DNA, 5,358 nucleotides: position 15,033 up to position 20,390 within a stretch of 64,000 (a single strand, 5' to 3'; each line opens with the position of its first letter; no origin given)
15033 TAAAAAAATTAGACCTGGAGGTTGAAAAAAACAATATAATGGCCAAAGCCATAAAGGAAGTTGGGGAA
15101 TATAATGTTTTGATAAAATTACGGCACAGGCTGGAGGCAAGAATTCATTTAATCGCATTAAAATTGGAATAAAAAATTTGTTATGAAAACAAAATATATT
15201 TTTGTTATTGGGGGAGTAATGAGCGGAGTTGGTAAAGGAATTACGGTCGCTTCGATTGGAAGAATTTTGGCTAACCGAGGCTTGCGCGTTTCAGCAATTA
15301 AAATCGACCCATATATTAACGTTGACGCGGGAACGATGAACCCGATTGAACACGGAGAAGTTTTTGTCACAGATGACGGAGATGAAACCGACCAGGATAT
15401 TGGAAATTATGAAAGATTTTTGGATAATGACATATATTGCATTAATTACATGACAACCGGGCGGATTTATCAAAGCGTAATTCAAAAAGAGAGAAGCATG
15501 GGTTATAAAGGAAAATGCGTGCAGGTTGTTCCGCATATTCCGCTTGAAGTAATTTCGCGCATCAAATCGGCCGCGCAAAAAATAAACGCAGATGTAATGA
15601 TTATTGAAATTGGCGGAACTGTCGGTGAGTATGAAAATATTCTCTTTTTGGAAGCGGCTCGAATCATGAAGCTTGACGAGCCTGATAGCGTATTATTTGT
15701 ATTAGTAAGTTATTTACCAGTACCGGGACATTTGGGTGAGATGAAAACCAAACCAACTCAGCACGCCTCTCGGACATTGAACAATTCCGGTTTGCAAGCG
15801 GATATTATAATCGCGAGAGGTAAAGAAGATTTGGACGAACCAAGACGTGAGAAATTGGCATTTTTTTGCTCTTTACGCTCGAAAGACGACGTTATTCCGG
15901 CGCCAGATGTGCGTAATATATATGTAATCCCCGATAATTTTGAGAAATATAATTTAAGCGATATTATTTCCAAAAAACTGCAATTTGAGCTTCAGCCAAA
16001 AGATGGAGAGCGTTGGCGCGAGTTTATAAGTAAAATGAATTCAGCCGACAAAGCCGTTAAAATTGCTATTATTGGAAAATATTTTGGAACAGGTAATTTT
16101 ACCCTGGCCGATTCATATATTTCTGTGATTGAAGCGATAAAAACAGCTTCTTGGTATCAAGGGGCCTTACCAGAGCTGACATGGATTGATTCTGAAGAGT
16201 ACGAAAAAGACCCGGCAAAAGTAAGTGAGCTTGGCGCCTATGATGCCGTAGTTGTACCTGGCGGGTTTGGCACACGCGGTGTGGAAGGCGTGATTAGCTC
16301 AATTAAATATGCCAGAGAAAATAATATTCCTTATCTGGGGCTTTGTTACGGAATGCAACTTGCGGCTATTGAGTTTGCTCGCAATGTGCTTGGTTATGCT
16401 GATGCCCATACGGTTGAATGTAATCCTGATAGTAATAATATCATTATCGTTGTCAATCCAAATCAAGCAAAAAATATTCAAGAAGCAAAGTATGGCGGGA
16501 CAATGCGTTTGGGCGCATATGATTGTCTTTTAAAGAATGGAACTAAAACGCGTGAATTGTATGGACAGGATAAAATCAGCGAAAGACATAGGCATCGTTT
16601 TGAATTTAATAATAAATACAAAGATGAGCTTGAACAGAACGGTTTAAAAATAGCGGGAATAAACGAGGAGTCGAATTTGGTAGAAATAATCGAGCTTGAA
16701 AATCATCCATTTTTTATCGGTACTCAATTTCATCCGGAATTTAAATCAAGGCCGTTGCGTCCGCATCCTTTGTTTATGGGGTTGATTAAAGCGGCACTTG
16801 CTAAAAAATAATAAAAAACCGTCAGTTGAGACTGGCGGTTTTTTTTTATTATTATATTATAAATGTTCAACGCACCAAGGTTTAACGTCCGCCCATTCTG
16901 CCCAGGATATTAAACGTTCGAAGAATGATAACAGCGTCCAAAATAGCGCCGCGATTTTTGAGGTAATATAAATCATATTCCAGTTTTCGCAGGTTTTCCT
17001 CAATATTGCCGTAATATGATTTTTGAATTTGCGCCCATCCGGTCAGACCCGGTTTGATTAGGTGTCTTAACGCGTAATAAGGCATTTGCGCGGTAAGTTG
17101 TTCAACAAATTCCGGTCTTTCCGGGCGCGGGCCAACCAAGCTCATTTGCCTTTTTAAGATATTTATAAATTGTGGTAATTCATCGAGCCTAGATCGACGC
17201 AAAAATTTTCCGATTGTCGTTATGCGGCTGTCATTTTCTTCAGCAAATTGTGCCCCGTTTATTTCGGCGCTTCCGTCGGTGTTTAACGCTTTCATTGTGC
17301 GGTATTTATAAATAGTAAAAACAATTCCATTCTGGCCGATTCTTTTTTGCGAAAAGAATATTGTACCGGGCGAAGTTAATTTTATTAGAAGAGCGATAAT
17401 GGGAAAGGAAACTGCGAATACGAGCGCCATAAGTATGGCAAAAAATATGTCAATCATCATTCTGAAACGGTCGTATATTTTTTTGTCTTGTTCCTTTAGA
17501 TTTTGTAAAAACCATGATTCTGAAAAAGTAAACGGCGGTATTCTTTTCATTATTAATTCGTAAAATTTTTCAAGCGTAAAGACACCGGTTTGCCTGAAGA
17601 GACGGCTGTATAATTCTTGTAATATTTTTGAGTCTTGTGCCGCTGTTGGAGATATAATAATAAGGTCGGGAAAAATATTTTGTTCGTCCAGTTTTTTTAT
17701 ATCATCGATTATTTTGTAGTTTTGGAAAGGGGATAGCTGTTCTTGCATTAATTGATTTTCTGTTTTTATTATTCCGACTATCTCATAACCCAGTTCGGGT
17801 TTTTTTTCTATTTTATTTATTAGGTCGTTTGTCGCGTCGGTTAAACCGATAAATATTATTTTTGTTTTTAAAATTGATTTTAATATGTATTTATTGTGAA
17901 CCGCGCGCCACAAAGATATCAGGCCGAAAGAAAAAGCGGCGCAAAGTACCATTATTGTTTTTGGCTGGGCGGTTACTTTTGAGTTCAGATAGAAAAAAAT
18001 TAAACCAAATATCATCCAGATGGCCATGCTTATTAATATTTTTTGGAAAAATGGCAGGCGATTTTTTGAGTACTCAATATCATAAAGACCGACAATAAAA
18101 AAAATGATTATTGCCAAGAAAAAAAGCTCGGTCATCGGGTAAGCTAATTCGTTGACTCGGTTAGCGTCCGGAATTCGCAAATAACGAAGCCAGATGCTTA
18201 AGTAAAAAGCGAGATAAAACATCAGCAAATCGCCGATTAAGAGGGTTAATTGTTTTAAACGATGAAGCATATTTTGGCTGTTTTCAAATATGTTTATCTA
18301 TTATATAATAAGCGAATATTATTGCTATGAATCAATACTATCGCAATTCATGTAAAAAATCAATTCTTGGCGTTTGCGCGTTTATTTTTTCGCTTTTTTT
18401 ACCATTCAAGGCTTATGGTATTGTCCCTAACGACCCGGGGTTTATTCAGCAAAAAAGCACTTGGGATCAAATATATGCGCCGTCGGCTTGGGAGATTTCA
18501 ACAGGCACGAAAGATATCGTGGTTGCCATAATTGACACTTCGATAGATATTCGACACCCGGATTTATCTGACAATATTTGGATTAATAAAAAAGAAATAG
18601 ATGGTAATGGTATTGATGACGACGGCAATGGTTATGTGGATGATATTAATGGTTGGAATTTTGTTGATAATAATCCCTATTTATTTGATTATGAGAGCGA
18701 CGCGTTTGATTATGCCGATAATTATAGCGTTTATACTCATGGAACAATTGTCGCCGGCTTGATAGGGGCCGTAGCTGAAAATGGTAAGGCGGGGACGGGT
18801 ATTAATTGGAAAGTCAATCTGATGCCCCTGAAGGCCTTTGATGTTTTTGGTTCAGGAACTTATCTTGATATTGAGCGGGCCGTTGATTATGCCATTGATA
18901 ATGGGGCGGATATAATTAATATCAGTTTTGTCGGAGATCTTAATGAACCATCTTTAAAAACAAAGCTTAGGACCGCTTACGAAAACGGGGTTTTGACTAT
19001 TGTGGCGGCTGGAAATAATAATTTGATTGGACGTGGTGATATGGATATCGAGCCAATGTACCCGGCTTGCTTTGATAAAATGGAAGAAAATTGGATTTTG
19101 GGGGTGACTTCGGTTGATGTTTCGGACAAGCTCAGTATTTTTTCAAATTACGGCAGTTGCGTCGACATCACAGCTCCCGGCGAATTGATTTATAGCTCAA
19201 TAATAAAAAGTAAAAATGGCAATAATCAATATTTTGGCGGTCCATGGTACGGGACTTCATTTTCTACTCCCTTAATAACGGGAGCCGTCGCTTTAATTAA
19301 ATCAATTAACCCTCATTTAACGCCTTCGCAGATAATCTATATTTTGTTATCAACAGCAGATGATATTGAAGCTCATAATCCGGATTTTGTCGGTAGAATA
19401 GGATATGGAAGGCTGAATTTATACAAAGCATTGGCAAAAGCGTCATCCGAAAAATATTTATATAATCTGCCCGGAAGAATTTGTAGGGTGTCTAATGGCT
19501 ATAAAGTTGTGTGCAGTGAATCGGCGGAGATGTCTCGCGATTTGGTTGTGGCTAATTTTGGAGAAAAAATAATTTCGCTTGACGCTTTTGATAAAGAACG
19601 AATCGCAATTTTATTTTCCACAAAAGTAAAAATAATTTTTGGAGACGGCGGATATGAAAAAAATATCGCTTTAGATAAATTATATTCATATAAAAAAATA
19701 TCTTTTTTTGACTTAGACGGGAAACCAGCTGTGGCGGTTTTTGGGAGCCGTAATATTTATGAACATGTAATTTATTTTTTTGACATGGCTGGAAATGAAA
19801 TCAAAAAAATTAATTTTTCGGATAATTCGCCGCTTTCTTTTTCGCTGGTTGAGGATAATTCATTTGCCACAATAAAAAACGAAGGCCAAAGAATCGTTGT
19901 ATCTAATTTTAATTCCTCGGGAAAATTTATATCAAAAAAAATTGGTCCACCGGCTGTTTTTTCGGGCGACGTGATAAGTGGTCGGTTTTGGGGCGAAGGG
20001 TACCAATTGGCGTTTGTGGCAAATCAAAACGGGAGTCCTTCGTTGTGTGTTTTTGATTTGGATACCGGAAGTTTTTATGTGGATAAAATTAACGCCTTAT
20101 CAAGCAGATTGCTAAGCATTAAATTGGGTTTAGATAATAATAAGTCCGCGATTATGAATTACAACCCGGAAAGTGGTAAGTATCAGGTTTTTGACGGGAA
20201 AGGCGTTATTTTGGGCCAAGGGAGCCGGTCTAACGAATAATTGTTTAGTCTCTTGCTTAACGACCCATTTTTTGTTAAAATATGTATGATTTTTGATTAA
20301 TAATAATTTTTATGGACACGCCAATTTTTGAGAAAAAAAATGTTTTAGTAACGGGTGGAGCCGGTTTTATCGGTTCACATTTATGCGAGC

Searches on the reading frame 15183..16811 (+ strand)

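Call 7: search_protein_families(library=pfam, proteins=[window:15183-16811:+], max_evalue=0.00001)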
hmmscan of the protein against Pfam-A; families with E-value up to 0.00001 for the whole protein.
window:15183-16811:+ (542 aa): 4 families
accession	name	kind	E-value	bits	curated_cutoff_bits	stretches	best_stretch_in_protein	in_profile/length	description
PF06418.20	CTP_synth_N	-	1.4e-101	339.8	26.1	1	4-267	1-264/265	CTP synthase N-terminus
PF00117.34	GATase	-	7.5e-39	133.8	22.8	1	308-536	2-189/190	Glutamine amidotransferase class-I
PF01656.29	CbiA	-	4.5e-07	30.3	25.4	1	9-137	3-54/125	CobQ/CobB/MinD/ParA nucleotide binding domain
PF07722.19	Peptidase_C26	-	1.2e-06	28.9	20.5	1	374-519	98-219/219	Peptidase C26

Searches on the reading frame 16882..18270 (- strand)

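Call 7: search_protein_families(library=pfam, proteins=[window:16882-18270:-], max_evalue=0.00001)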
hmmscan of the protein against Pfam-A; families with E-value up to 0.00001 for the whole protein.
window:16882-18270:- (462 aa): 2 families
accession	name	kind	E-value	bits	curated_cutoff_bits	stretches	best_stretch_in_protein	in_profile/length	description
PF02397.22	Bac_transf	-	1e-58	198.3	27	1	271-454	2-175/179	Bacterial sugar transferase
PF13727.12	CoA_binding_3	-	3.8e-07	30.7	25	1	60-194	3-133/175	CoA-binding domain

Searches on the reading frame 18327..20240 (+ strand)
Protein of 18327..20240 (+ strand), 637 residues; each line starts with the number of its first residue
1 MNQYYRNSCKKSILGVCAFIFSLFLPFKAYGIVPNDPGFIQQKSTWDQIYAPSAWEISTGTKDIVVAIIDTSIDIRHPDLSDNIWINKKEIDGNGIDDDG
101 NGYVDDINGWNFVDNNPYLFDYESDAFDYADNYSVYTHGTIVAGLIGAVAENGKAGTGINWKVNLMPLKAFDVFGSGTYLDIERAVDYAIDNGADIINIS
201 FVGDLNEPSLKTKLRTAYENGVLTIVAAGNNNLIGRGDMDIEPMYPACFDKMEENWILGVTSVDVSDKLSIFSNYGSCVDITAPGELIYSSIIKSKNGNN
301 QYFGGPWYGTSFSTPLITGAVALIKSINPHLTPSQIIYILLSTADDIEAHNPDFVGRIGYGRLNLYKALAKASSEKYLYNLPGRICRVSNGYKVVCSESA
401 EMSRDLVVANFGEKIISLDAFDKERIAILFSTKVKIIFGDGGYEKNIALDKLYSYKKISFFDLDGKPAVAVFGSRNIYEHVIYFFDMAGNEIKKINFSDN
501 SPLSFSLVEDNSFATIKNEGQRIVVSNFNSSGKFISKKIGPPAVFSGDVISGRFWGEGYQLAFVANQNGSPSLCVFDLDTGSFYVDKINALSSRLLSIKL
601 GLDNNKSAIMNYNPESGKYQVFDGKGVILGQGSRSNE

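Call 7: search_protein_families(library=pfam, proteins=[window:18327-20240:+], max_evalue=0.00001)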
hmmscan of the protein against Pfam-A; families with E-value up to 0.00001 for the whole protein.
window:18327-20240:+ (637 aa): 1 family
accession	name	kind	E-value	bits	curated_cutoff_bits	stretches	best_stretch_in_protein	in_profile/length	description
PF00082.27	Peptidase_S8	-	6.2e-49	167.3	21.8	1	62-361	2-288/288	Subtilase family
